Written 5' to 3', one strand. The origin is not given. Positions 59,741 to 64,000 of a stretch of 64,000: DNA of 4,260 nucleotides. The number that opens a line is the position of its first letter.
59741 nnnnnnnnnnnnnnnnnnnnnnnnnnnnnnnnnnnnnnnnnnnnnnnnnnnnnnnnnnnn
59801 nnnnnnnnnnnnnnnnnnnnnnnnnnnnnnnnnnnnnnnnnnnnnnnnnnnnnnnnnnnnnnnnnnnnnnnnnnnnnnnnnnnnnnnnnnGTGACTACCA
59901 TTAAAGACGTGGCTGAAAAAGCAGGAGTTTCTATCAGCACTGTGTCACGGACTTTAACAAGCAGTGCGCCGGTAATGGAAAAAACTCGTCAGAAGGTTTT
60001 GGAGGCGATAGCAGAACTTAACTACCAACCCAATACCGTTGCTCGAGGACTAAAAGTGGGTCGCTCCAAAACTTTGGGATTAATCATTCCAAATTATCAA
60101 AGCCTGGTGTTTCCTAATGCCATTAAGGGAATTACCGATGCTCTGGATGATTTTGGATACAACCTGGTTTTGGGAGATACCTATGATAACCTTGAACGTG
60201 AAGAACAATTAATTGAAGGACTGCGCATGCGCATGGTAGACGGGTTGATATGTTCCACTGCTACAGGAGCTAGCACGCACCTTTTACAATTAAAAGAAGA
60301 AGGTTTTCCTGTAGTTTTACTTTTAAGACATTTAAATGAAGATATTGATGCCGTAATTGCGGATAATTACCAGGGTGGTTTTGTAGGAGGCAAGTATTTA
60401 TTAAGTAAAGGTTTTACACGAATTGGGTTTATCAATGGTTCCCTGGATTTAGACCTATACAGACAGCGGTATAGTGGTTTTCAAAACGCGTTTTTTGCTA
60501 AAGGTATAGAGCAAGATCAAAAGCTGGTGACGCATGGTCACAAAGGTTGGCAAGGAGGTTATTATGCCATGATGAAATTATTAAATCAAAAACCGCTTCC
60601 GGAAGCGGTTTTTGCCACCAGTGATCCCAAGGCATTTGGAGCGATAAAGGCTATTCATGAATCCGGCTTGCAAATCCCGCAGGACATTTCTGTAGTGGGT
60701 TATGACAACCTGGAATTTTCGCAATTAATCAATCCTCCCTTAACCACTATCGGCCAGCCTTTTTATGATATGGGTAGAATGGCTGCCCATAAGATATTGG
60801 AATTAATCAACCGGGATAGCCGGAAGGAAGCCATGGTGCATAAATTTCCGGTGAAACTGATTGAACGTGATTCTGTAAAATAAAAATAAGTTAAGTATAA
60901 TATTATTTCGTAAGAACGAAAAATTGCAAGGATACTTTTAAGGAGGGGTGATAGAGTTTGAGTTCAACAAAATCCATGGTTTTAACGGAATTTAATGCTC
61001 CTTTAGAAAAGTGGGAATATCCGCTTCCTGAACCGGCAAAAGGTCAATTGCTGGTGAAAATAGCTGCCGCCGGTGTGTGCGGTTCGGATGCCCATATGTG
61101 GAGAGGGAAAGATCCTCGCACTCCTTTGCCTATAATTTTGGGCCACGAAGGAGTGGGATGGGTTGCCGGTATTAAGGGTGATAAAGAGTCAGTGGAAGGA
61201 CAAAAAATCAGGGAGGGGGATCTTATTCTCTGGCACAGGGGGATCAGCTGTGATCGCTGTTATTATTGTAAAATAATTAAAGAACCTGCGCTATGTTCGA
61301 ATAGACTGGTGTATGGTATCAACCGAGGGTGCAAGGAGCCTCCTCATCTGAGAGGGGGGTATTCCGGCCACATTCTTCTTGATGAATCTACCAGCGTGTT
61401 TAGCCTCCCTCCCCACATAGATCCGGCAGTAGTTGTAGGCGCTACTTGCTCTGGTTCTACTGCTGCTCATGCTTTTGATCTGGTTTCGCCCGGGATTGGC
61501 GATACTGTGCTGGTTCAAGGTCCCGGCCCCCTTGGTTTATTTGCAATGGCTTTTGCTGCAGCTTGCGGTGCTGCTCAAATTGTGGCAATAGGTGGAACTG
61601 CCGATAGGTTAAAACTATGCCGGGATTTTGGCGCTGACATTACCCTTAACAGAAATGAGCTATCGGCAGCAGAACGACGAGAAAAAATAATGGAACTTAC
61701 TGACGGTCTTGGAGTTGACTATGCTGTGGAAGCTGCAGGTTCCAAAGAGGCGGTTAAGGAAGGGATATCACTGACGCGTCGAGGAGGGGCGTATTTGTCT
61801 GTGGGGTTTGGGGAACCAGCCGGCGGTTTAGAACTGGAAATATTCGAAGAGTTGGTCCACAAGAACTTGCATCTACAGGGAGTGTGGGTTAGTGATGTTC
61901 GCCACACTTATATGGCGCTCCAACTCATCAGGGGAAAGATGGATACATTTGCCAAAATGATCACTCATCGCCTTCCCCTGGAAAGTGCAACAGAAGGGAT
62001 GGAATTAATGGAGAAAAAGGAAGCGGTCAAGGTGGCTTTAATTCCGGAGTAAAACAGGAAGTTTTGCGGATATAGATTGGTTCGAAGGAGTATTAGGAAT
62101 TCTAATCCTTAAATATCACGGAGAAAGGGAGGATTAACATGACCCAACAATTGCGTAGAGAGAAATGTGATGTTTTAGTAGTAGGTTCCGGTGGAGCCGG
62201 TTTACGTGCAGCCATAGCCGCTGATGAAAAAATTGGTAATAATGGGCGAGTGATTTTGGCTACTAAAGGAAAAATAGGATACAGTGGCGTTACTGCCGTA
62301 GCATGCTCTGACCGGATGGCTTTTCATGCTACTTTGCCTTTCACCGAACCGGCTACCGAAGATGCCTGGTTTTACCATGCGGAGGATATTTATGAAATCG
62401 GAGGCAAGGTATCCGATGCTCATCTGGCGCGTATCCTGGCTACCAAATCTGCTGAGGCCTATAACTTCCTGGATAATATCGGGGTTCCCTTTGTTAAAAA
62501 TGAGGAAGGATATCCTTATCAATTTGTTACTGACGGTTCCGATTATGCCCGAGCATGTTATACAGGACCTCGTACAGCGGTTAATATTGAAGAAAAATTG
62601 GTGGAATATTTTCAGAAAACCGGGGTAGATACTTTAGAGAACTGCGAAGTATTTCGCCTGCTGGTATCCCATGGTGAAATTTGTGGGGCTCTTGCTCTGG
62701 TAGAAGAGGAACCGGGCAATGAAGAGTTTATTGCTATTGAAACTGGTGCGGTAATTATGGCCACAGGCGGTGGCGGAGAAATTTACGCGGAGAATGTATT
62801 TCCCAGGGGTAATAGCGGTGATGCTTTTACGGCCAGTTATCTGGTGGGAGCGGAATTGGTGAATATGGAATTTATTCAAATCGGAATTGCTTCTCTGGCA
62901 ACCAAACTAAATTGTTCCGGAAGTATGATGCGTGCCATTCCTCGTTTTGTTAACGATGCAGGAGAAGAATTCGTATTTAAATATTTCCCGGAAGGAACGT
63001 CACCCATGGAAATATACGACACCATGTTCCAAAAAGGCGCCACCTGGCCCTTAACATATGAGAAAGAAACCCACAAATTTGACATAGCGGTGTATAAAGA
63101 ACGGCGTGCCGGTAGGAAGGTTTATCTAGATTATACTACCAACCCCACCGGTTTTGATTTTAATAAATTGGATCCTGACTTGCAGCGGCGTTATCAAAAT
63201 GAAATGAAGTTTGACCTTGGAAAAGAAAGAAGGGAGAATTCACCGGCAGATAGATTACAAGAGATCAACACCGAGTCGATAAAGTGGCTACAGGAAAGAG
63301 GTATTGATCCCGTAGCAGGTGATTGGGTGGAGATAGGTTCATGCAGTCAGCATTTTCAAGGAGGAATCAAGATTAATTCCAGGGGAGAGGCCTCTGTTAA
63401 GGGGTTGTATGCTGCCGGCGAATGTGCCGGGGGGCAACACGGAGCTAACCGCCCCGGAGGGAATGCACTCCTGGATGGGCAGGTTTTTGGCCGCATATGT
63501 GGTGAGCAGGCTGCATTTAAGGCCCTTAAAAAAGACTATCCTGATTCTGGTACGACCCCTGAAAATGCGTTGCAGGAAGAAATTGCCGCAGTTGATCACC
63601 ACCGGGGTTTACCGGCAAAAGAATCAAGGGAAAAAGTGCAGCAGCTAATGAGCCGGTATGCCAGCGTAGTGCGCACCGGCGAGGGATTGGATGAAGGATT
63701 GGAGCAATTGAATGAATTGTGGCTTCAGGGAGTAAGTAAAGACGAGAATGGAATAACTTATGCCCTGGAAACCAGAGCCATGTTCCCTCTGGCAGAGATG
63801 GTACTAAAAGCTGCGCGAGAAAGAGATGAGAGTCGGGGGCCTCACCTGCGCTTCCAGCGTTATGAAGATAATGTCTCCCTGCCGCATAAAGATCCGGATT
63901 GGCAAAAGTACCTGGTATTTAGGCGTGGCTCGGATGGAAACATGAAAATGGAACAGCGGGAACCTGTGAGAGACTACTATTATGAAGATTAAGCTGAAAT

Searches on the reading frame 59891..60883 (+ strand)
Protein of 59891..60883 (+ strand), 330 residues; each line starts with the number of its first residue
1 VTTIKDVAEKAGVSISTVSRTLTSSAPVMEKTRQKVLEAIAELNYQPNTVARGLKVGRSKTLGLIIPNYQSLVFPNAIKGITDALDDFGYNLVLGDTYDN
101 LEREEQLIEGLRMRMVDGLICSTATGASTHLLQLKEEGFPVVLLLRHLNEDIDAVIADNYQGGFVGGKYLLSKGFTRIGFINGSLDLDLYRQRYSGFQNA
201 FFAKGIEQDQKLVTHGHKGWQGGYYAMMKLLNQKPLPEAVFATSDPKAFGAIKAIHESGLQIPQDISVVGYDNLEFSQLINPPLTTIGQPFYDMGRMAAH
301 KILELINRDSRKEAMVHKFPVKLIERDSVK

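Call 51: search_protein_families(library=pfam, proteins=[window:59891-60883:+], max_evalue=0.00001)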
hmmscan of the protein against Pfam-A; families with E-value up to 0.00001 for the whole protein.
window:59891-60883:+ (330 aa): 4 families
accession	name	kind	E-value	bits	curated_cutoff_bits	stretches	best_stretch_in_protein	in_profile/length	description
PF13377.12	Peripla_BP_3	-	4.5e-35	121.6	26.5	1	169-329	3-167/167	Periplasmic binding protein-like domain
PF00532.27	Peripla_BP_1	-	5.8e-33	115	22.2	1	60-324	2-278/281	Periplasmic binding proteins and sugar binding domain of LacI family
PF00356.27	LacI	-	3.8e-19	68.6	27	1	3-48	1-46/46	Bacterial regulatory proteins, lacI family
PF13407.12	Peripla_BP_4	-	1.3e-17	64.7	35.1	1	63-306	2-254/258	Periplasmic binding protein domain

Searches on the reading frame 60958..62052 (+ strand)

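Call 51: search_protein_families(library=pfam, proteins=[window:60958-62052:+], max_evalue=0.00001)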
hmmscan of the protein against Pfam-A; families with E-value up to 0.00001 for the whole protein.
window:60958-62052:+ (364 aa): 3 families
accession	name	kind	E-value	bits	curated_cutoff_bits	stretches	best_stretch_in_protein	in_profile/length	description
PF00107.32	ADH_zinc_N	-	3.5e-25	88.9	31.8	1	191-320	1-123/129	Zinc-binding dehydrogenase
PF08240.17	ADH_N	-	8.1e-18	65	23.5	1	28-151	2-103/104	Alcohol dehydrogenase GroES-like domain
PF16912.11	Glu_dehyd_C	-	3.9e-09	36.7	34.9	1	182-360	32-208/211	Glucose dehydrogenase C-terminus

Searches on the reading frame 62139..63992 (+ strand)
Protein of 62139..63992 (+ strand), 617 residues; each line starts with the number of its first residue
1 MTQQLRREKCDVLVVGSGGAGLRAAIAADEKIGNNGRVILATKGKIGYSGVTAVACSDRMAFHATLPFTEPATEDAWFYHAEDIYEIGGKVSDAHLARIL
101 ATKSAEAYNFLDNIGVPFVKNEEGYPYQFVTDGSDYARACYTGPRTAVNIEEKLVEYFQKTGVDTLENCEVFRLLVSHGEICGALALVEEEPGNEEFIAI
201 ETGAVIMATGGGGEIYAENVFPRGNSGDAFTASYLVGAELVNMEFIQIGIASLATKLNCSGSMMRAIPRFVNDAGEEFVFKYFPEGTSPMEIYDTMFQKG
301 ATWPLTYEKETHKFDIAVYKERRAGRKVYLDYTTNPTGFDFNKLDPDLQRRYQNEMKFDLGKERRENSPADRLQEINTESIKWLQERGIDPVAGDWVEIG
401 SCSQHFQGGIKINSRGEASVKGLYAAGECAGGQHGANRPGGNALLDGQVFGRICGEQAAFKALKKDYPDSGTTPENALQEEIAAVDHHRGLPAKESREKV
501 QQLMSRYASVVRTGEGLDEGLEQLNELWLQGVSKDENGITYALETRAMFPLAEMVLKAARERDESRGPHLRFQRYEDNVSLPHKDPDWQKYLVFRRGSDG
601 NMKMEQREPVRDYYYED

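Call 51: search_protein_families(library=pfam, proteins=[window:62139-63992:+], max_evalue=0.00001)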
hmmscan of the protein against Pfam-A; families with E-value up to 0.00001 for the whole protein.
window:62139-63992:+ (617 aa): 3 families
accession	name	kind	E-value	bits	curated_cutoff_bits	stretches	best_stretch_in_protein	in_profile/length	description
PF00890.30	FAD_binding_2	-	3.5e-46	158.7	20.4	1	11-444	1-414/414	FAD binding domain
PF02910.25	Succ_DH_flav_C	-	2e-14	54.1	20.8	1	497-610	1-116/130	Fumarate reductase flavoprotein C-term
PF07992.20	Pyr_redox_2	-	7.1e-07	29.4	26.1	0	11-51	2-40/291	Pyridine nucleotide-disulphide oxidoreductase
